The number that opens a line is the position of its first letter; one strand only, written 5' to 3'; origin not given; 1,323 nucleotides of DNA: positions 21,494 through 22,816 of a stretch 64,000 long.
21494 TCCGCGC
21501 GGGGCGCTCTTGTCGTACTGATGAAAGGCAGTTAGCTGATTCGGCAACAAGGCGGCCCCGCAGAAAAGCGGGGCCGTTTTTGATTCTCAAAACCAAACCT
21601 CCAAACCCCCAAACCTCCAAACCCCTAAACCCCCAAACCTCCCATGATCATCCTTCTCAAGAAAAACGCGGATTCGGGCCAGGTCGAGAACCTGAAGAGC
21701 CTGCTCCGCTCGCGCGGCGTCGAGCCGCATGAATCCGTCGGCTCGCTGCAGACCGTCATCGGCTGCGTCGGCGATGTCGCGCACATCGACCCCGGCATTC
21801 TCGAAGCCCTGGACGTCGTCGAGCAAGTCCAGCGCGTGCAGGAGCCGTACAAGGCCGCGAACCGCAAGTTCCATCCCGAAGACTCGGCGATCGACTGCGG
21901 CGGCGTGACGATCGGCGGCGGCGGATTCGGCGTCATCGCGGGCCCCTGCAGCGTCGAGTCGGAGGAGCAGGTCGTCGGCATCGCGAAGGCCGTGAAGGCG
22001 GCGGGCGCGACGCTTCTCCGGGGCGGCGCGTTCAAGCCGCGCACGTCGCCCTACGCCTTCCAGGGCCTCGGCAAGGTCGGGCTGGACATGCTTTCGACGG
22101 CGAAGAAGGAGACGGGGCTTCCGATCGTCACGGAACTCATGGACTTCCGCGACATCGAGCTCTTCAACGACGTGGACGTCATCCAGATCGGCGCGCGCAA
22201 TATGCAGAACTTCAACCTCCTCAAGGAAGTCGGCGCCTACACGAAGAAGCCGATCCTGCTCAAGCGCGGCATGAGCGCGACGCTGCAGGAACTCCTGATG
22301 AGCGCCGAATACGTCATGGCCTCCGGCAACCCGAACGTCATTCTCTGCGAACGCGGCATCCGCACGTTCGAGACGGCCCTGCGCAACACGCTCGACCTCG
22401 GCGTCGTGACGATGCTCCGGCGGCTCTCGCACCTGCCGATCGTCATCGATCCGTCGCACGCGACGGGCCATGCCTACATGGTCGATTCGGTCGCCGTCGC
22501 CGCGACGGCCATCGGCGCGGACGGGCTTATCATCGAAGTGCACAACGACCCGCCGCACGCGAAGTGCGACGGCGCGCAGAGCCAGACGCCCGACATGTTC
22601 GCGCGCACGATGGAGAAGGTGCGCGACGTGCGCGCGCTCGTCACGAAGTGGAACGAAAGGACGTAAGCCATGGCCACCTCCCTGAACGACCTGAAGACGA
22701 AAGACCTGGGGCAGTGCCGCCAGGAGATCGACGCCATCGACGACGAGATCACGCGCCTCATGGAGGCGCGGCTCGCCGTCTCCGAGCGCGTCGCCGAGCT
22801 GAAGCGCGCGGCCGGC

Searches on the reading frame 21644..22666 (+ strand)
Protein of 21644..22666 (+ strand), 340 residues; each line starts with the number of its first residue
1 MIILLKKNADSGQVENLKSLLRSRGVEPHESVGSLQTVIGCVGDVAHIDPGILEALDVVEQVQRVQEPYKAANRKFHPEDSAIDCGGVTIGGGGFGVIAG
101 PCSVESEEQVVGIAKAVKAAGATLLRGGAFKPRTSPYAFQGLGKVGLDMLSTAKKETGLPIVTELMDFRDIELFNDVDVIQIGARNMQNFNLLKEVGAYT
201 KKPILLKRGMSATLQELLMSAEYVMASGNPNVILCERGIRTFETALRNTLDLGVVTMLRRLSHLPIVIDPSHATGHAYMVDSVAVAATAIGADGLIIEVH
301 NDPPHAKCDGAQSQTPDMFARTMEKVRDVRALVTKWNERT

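Call 5: search_protein_families(library=pfam, proteins=[window:21644-22666:+])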
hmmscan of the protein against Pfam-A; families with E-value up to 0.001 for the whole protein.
window:21644-22666:+ (340 aa): 3 families
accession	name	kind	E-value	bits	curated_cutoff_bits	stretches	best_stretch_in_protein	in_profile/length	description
PF00793.26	DAHP_synth_1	-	1.6e-71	240.8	25.5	1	87-329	9-264/270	DAHP synthetase I family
PF18152.6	DAHP_snth_FXD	-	9e-19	67.5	27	1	1-67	1-67/67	DAHP synthase ferredoxin-like domain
PF03102.20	NeuB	-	5.2e-08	33.1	22.1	1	150-334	61-237/241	NeuB family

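Call 9: find_related_loci(query=window:21644-22666:+, collection=genome_contigs, flank=3000)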
Query window:21644-22666:+ (340 aa) in genome_contigs; peptide patterns used: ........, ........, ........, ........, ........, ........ (x = any residue, [..] = any of these).
600 stretches matched a pattern (row limit reached: there are more); 572 encode a relative of the query (tblastn E <= 1e-3); the best 80 are kept; 80 distinct loci.
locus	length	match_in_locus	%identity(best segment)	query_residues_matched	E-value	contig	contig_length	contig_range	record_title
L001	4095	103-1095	84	1-331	0e+0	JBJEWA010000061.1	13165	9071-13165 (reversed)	MAG: Kiritimatiellia bacterium isolate LOHA43_bin.016 NODE_2608_length_13165_cov_7.656751, whole genome shotgun sequence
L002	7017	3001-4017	81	1-339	0e+0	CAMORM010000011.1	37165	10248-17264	MAG: uncultured Verrucomicrobia bacterium isolate SRR873601_bin.173_metaWRAP_v1.3_MAG genome assembly, contig: NODE_2402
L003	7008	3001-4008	81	1-336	0e+0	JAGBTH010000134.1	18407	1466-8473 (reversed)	MAG: Kiritimatiellae bacterium isolate RGIG9427 Yak_Cecum-2__c743658, whole genome shotgun sequence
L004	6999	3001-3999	82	1-333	0e+0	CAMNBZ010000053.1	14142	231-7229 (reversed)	MAG: uncultured Verrucomicrobia bacterium isolate SRR1222429_bin.101_metaWRAP_v1.3_MAG genome assembly, contig: NODE.106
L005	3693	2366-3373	82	1-336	0e+0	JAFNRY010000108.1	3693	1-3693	MAG: Kiritimatiellae bacterium isolate RGIG68 Dairy_cattle_Abomasum-6__c268637, whole genome shotgun sequence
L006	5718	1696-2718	77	1-337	0e+0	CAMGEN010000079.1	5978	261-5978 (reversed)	MAG: uncultured Verrucomicrobia bacterium isolate SRR11551368_bin.30_metaWRAP_v1.3_MAG genome assembly, contig: ERZ11474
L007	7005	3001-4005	76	1-335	2e-173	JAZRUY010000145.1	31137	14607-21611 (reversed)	MAG: Victivallaceae bacterium isolate T1900044954_TA20190008.MAGScoT_cleanbin_000087 SGB_3793_k141_580208, whole genome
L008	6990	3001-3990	75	1-330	3e-170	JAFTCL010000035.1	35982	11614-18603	MAG: Kiritimatiellae bacterium isolate RGIG3692 Goat_Rumen.Co__c1302617, whole genome shotgun sequence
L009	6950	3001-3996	76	1-332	9e-165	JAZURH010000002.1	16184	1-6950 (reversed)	MAG: Lentisphaeria bacterium isolate T1900044852_TS20190318.MAGScoT_cleanbin_000038 SGB_3032_k141_2672373, whole genome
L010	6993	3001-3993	65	1-332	1e-146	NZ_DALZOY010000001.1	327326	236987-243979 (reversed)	MAG: Oscillibacter sp. isolate CTOTU47594 NODE_9_length_327326_cov_5.105729, whole genome shotgun sequence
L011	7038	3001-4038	62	1-339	4e-143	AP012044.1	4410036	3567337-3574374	Oscillibacter valericigenes Sjm18-20 DNA, complete genome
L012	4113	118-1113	64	1-333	5e-144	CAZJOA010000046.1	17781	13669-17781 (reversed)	MAG TPA_asm: uncultured Faecalibacterium sp. isolate SRP313737_co1_179 genome assembly, contig: NODE_4909_length_17781_c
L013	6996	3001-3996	63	1-333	1e-141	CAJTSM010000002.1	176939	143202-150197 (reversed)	MAG TPA_asm: uncultured Oscillibacter sp. isolate MGBC113262 genome assembly, contig: MGBC113262.2, whole genome shotgun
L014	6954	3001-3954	66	1-319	7e-142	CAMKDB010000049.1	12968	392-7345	MAG: uncultured Faecalibacterium sp. isolate SRR12081293_bin.58_metaWRAP_v1.3_MAG genome assembly, contig: ERZ12289773.7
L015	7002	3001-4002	62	1-335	2e-141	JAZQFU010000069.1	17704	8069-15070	MAG: Clostridia bacterium isolate T1900044632_TS20190098.MAGScoT_cleanbin_000015 SGB_1066_k141_1891314, whole genome sho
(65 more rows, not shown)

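Call 10: find_homologous_proteins(query=window:21644-22666:+, max_evalue=1e-40)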
Query window:21644-22666:+ (340 aa): 8000 proteins with E <= 1e-40 among 8000 candidates; the best 120 are listed.
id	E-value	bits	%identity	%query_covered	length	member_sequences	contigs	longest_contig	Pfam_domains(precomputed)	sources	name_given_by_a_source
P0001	6.2e-199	678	90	99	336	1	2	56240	PF03102.21,PF18152.7,PF00793.27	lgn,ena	-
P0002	1.0e-194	665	86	100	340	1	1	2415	PF03102.21,PF18152.7,PF00793.27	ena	-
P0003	8.0e-194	662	87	99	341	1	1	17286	PF03102.21,PF18152.7,PF00793.27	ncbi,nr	ncbi:MAG: 3-deoxy-7-phosphoheptulonate synthase [Kiritimatiellae bacterium]|nr:3-deoxy-7-phosphohept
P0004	1.2e-192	658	86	98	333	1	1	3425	PF03102.21,PF18152.7,PF00793.27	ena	-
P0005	1.4e-192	657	86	99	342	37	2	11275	PF03102.21,PF18152.7,PF00793.27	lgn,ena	-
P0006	5.4e-192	656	86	99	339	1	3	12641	PF03102.21,PF18152.7,PF00793.27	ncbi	-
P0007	9.7e-192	655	86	99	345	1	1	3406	PF03102.21,PF18152.7,PF00793.27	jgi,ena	-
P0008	1.1e-191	655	85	100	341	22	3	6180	PF03102.21,PF18152.7,PF00793.27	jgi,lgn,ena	jgi:3-deoxy-7-phosphoheptulonate synthase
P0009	2.5e-191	653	86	97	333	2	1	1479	PF03102.21,PF18152.7,PF00793.27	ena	-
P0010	2.9e-191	653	86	98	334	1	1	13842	PF03102.21,PF18152.7,PF00793.27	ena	-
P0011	1.3e-190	651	85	98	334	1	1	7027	PF03102.21,PF18152.7,PF00793.27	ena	-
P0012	1.4e-190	651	85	98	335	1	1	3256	PF03102.21,PF18152.7,PF00793.27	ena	-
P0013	2.0e-190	650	85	99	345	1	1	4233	PF03102.21,PF18152.7,PF00793.27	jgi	-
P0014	1.3e-189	648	85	98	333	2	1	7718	PF03102.21,PF18152.7,PF00793.27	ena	-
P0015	1.8e-189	647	86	95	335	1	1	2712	PF03102.21,PF18152.7,PF00793.27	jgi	-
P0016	2.2e-189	647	85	97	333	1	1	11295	PF03102.21,PF18152.7,PF00793.27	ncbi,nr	ncbi:MAG: 3-deoxy-7-phosphoheptulonate synthase [Kiritimatiellae bacterium]|nr:3-deoxy-7-phosphohept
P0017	2.6e-189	647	85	97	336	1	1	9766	PF03102.21,PF18152.7,PF00793.27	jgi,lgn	-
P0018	3.1e-189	646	83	99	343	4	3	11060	PF03102.21,PF18152.7,PF00793.27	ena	-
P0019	3.1e-189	646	86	98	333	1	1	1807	PF03102.21,PF18152.7,PF00793.27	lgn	-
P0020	1.6e-188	644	85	97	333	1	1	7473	PF03102.21,PF18152.7,PF00793.27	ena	-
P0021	1.7e-188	644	85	97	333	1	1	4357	PF03102.21,PF18152.7,PF00793.27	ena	-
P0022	1.8e-188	644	85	98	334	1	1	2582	PF03102.21,PF18152.7,PF00793.27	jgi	-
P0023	1.9e-188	644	86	97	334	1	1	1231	PF03102.21,PF18152.7,PF00793.27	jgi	-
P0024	3.0e-188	643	85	97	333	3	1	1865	PF03102.21,PF18152.7,PF00793.27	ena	-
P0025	3.0e-188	643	84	98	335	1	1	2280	PF03102.21,PF18152.7,PF00793.27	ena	-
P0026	5.4e-188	642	85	98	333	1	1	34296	PF03102.21,PF18152.7,PF00793.27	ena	-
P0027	5.5e-188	642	84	98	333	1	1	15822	PF03102.21,PF18152.7,PF00793.27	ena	-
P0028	5.6e-188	642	83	98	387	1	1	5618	PF03102.21,PF18152.7,PF00793.27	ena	-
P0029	5.9e-188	642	85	97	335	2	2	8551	PF03102.21,PF18152.7,PF00793.27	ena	-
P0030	5.9e-188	642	84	99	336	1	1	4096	PF03102.21,PF18152.7,PF00793.27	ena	-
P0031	6.8e-188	642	85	97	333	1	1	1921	PF03102.21,PF18152.7,PF00793.27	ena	-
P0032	7.6e-188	642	84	98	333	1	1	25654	PF03102.21,PF18152.7,PF00793.27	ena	-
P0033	8.7e-188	642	84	98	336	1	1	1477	PF03102.21,PF18152.7,PF00793.27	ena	-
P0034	8.8e-188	642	84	99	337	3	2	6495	PF03102.21,PF18152.7,PF00793.27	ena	-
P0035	1.3e-187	641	83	100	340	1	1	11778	PF03102.21,PF18152.7,PF00793.27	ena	-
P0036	1.3e-187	641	83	98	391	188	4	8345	PF03102.21,PF18152.7,PF00793.27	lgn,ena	-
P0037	2.2e-187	640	84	99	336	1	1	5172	PF03102.21,PF18152.7,PF00793.27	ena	-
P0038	2.3e-187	640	84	99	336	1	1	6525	PF03102.21,PF18152.7,PF00793.27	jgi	-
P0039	2.4e-187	640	86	97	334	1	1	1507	PF03102.21,PF18152.7,PF00793.27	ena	-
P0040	3.1e-187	640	83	99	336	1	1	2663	PF03102.21,PF18152.7,PF00793.27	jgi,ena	-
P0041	3.2e-187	640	85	97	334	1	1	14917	PF03102.21,PF18152.7,PF00793.27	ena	-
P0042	3.2e-187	640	83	98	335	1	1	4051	PF03102.21,PF18152.7,PF00793.27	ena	-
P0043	3.7e-187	640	85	95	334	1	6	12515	PF03102.21,PF18152.7,PF00793.27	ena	-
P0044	4.2e-187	639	84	98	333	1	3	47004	PF03102.21,PF18152.7,PF00793.27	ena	-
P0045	5.9e-187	639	83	98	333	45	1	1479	PF03102.21,PF18152.7,PF00793.27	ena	-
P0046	6.0e-187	639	85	97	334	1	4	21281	PF03102.21,PF18152.7,PF00793.27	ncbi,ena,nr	ncbi:MAG: 3-deoxy-7-phosphoheptulonate synthase [Kiritimatiellae bacterium]|nr:3-deoxy-7-phosphohept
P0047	7.0e-187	639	85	97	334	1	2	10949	PF03102.21,PF18152.7,PF00793.27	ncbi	-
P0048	8.5e-187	638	83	97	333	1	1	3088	PF03102.21,PF18152.7,PF00793.27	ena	-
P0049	1.0e-186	638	83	98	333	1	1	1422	PF03102.21,PF18152.7,PF00793.27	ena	-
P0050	1.1e-186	638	83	99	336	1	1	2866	PF03102.21,PF18152.7,PF00793.27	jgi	-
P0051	1.2e-186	638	83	98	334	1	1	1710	PF03102.21,PF18152.7,PF00793.27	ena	-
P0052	1.7e-186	637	84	97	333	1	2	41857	PF03102.21,PF18152.7,PF00793.27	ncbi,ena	-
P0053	2.1e-186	637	84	98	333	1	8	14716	PF03102.21,PF18152.7,PF00793.27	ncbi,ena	-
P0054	2.2e-186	637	84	97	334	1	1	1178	PF03102.21,PF18152.7,PF00793.27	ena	-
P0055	2.3e-186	637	85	97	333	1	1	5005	PF03102.21,PF18152.7,PF00793.27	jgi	-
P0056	3.0e-186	637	83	98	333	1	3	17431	PF03102.21,PF18152.7,PF00793.27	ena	-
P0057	3.5e-186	636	85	99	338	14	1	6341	PF03102.21,PF18152.7,PF00793.27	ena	-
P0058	3.8e-186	636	83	98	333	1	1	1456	PF03102.21,PF18152.7,PF00793.27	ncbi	-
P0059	4.0e-186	636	84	97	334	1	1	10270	PF03102.21,PF18152.7,PF00793.27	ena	-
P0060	4.1e-186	636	83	98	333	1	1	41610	PF03102.21,PF18152.7,PF00793.27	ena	-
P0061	4.7e-186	636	85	95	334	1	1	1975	PF03102.21,PF18152.7,PF00793.27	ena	-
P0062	4.9e-186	636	85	97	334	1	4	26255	PF03102.21,PF18152.7,PF00793.27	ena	-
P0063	5.6e-186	636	83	98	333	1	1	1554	PF03102.21,PF18152.7,PF00793.27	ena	-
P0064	6.1e-186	636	84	98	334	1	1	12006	PF03102.21,PF18152.7,PF00793.27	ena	-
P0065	6.6e-186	636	85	95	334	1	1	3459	PF03102.21,PF18152.7,PF00793.27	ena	-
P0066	8.0e-186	635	84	98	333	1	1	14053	PF03102.21,PF18152.7,PF00793.27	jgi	-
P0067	1.0e-185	635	85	97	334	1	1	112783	PF03102.21,PF18152.7,PF00793.27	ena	-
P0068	1.0e-185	635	85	97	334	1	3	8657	PF03102.21,PF18152.7,PF00793.27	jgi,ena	jgi:3-deoxy-7-phosphoheptulonate synthase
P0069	1.0e-185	635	85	97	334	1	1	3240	PF03102.21,PF18152.7,PF00793.27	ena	-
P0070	1.2e-185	635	84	99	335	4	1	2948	PF03102.21,PF18152.7,PF00793.27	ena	-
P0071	1.3e-185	635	83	98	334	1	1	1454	PF03102.21,PF18152.7,PF00793.27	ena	-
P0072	1.4e-185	634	82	98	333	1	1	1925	PF03102.21,PF18152.7,PF00793.27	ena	-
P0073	1.4e-185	634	84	98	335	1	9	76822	PF03102.21,PF18152.7,PF00793.27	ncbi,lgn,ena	-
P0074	1.5e-185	634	84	98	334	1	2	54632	PF03102.21,PF18152.7,PF00793.27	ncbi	-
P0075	1.7e-185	634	84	98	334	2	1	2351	PF03102.21,PF18152.7,PF00793.27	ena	-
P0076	2.0e-185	634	84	97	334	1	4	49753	PF03102.21,PF18152.7,PF00793.27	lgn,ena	-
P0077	2.2e-185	634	84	98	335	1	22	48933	PF03102.21,PF18152.7,PF00793.27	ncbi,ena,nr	ncbi:MAG: 3-deoxy-7-phosphoheptulonate synthase [Kiritimatiellae bacterium]|nr:3-deoxy-7-phosphohept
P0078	2.3e-185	634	83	99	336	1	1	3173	PF03102.21,PF18152.7,PF00793.27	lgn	-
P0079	3.3e-185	633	85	97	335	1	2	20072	PF03102.21,PF18152.7,PF00793.27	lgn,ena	-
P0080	3.8e-185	633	84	97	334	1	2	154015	PF03102.21,PF18152.7,PF00793.27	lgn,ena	-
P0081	3.8e-185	633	84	97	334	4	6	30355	PF03102.21,PF18152.7,PF00793.27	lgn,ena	-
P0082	3.8e-185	633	84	98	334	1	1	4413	PF03102.21,PF18152.7,PF00793.27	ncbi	-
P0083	4.0e-185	633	84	98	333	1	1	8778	PF03102.21,PF18152.7,PF00793.27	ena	-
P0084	4.0e-185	633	83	99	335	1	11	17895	PF03102.21,PF18152.7,PF00793.27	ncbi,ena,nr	ncbi:MAG: 3-deoxy-7-phosphoheptulonate synthase [Kiritimatiellae bacterium]|nr:3-deoxy-7-phosphohept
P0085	4.0e-185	633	84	97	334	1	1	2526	PF03102.21,PF18152.7,PF00793.27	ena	-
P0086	4.1e-185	633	82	98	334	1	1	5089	PF03102.21,PF18152.7,PF00793.27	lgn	-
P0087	4.4e-185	633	84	97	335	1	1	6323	PF03102.21,PF18152.7,PF00793.27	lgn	-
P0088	5.3e-185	633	83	98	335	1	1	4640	PF03102.21,PF18152.7,PF00793.27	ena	-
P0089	5.5e-185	633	84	97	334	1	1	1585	PF03102.21,PF18152.7,PF00793.27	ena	-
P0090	5.6e-185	632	83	98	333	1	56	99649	PF03102.21,PF18152.7,PF00793.27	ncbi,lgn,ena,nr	ncbi:MAG: 3-deoxy-7-phosphoheptulonate synthase [Kiritimatiellae bacterium]|nr:3-deoxy-7-phosphohept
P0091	5.7e-185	632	83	98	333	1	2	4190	PF03102.21,PF18152.7,PF00793.27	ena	-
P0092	5.8e-185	632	84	97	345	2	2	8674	PF03102.21,PF18152.7,PF00793.27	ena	-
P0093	6.2e-185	632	82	98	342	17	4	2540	PF03102.21,PF18152.7,PF00793.27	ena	-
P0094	6.3e-185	632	82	98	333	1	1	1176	PF03102.21,PF18152.7,PF00793.27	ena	-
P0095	6.4e-185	632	83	98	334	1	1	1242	PF03102.21,PF18152.7,PF00793.27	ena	-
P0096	7.1e-185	632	83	98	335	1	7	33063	PF03102.21,PF18152.7,PF00793.27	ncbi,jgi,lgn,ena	jgi:3-deoxy-7-phosphoheptulonate synthase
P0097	7.1e-185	632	83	98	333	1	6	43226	PF03102.21,PF18152.7,PF00793.27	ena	-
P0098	7.1e-185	632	84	97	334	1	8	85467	PF03102.21,PF18152.7,PF00793.27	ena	-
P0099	7.6e-185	632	82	99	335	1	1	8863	PF03102.21,PF18152.7,PF00793.27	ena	-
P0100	7.8e-185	632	83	98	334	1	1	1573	PF03102.21,PF18152.7,PF00793.27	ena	-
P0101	8.0e-185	632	83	98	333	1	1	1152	PF03102.21,PF18152.7,PF00793.27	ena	-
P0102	8.1e-185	632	84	98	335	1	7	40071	PF03102.21,PF18152.7,PF00793.27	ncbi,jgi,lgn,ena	-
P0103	8.1e-185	632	83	98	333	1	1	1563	PF03102.21,PF18152.7,PF00793.27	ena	-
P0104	8.9e-185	632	83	97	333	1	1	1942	PF03102.21,PF18152.7,PF00793.27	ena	-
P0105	9.2e-185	632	82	98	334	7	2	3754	PF03102.21,PF18152.7,PF00793.27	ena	-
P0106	9.6e-185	632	83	98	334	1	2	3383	PF03102.21,PF18152.7,PF00793.27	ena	-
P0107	9.8e-185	632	83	97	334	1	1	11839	PF03102.21,PF18152.7,PF00793.27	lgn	-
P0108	9.9e-185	632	83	98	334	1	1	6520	PF03102.21,PF18152.7,PF00793.27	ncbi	-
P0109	1.0e-184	632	82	98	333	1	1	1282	PF03102.21,PF18152.7,PF00793.27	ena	-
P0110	1.0e-184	632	83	98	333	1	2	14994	PF03102.21,PF18152.7,PF00793.27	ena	-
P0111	1.1e-184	632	84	98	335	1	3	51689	PF03102.21,PF18152.7,PF00793.27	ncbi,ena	-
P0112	1.1e-184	632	83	97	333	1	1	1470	PF03102.21,PF18152.7,PF00793.27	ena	-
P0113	1.1e-184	632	84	97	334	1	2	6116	PF03102.21,PF18152.7,PF00793.27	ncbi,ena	-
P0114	1.2e-184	631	84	98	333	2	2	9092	PF03102.21,PF18152.7,PF00793.27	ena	-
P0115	1.3e-184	631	85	97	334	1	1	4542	PF03102.21,PF18152.7,PF00793.27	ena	-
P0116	1.4e-184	631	83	98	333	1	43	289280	PF03102.21,PF18152.7,PF00793.27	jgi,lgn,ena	-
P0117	1.5e-184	631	83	98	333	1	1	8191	PF03102.21,PF18152.7,PF00793.27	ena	-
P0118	1.8e-184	631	83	97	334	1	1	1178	PF03102.21,PF18152.7,PF00793.27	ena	-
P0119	1.9e-184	631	83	98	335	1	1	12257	PF03102.21,PF18152.7,PF00793.27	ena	-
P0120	1.9e-184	631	83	98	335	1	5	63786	PF03102.21,PF18152.7,PF00793.27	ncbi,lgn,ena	-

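Call 13: find_related_loci(query=window:21644-22666:+, collection=metagenome_contigs, flank=2500)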
Query window:21644-22666:+ (340 aa) in metagenome_contigs; peptide patterns used: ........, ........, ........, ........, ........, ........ (x = any residue, [..] = any of these).
600 stretches matched a pattern (row limit reached: there are more); 567 encode a relative of the query (tblastn E <= 1e-3); the best 80 are kept; 80 distinct loci.
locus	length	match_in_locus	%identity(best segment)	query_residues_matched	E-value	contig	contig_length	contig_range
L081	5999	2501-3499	81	1-333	0e+0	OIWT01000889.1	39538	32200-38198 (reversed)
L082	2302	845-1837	81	1-331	0e+0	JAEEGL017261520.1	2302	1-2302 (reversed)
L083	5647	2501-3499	81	1-333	0e+0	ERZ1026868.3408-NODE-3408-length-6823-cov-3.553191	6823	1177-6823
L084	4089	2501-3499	81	1-333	0e+0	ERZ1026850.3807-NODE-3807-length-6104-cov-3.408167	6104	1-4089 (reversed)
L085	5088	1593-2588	81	1-332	0e+0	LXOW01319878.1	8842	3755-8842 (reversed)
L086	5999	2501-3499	80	1-333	0e+0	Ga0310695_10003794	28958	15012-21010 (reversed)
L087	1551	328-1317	79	1-330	0e+0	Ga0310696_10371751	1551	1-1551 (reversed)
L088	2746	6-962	77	12-330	3e-179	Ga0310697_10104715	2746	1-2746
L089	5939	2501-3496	74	1-332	1e-168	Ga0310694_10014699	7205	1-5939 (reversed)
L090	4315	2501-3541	62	1-340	3e-145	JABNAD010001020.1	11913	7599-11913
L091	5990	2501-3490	63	1-328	5e-143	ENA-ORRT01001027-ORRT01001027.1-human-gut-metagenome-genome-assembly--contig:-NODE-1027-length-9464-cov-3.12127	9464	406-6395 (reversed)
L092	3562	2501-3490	63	1-328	7e-145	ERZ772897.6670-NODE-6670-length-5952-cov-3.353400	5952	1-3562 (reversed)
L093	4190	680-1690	64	1-332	6e-144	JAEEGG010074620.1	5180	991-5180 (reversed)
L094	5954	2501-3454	64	1-319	4e-141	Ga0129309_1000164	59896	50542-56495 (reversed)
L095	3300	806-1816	61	1-328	2e-146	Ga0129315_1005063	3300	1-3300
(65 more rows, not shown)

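Call 16: find_encoding_contigs(protein=P0001, flank=1500, max_places=2)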
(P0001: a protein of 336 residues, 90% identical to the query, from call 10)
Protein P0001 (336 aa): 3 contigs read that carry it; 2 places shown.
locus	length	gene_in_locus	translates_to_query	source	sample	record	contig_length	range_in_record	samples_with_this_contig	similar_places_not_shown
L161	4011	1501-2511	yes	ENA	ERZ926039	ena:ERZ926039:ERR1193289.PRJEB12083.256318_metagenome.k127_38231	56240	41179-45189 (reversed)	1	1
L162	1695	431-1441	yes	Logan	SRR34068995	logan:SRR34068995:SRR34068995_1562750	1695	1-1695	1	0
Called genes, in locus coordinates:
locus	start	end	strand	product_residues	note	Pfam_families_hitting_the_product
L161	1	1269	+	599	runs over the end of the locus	PF13439:Glyco_transf_4, PF13579:Glyco_trans_4_4, PF20706:GT4-conflict, PF00534:Glycos_transf_1, PF13692:Glyco_trans_1_4, PF03808:Glyco_tran_WecG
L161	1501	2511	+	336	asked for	PF18152:DAHP_snth_FXD, PF00793:DAHP_synth_1, PF03102:NeuB (weak)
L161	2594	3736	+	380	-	PF01817:CM_2, PF00800:PDT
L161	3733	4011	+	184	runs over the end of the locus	PF00697:PRAI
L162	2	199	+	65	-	?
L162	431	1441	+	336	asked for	PF18152:DAHP_snth_FXD, PF00793:DAHP_synth_1, PF03102:NeuB (weak)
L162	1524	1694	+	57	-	?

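Call 17: find_encoding_contigs(protein=P0003, flank=1500, max_places=2)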
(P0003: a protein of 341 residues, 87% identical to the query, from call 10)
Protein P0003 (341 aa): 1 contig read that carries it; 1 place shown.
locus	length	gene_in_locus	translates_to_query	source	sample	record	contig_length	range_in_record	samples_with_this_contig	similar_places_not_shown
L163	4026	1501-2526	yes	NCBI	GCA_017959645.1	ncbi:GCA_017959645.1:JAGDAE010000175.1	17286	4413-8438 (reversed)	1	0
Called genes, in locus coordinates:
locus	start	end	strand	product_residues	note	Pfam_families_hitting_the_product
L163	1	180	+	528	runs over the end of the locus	PF01676:Metalloenzyme, PF06415:iPGM_N, PF01663:Phosphodiest (weak)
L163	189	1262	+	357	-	PF01510:Amidase_2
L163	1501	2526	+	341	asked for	PF18152:DAHP_snth_FXD, PF00793:DAHP_synth_1, PF03102:NeuB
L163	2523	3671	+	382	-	PF01817:CM_2, PF00800:PDT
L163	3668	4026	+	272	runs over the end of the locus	PF02153:PDH_N, PF20463:PDH_C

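Call 18: find_encoding_contigs(protein=P0005, flank=1500, max_places=2)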
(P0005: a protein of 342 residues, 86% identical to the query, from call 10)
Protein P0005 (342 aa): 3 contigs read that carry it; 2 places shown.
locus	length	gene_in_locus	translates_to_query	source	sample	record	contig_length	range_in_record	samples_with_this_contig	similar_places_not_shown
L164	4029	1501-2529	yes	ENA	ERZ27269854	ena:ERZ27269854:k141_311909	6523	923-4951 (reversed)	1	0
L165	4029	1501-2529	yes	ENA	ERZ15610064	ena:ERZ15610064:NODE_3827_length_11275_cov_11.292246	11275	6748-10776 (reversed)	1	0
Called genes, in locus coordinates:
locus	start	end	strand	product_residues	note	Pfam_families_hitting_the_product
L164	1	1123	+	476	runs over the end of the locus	PF09903:DUF2130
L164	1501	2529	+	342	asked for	PF18152:DAHP_snth_FXD, PF00793:DAHP_synth_1, PF03102:NeuB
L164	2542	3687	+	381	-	PF01817:CM_2, PF00800:PDT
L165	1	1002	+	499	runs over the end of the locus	?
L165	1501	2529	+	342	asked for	PF18152:DAHP_snth_FXD, PF00793:DAHP_synth_1, PF03102:NeuB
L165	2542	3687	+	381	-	PF01817:CM_2, PF00800:PDT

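Call 19: find_encoding_contigs(protein=P0006, flank=1500, max_places=2)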
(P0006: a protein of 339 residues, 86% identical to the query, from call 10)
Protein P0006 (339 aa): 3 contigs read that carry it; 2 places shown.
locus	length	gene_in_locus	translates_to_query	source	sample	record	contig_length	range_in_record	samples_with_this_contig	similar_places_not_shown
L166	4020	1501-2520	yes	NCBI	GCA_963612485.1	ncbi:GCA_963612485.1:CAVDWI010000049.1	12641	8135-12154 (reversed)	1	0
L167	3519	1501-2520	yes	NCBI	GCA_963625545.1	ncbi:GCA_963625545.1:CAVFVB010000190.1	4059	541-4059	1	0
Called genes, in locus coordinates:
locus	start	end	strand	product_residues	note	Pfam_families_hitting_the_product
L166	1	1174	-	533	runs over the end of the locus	PF02065:Melibiase (weak)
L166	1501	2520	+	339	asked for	PF18152:DAHP_snth_FXD, PF00793:DAHP_synth_1, PF03102:NeuB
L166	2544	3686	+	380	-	PF01817:CM_2, PF00800:PDT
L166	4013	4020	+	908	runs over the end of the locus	PF14508:GH97_N, PF10566:Glyco_hydro_97, PF14509:GH97_C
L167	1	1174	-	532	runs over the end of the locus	PF02065:Melibiase (weak)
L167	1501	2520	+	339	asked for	PF18152:DAHP_snth_FXD, PF00793:DAHP_synth_1, PF03102:NeuB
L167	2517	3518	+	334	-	?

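Call 20: find_encoding_contigs(protein=P0010, flank=1500, max_places=2)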
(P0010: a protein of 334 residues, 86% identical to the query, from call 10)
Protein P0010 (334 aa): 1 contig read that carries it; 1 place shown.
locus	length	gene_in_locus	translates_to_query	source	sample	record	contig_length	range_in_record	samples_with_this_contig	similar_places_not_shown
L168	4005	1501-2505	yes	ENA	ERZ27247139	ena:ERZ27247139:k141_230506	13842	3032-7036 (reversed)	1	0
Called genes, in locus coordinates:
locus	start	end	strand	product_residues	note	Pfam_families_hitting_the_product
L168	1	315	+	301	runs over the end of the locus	-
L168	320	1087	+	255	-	PF04452:Methyltrans_RNA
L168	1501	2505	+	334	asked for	PF18152:DAHP_snth_FXD, PF00793:DAHP_synth_1, PF03102:NeuB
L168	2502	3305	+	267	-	PF02153:PDH_N, PF20463:PDH_C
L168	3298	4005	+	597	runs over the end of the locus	PF01264:Chorismate_synt, PF01487:DHquinase_I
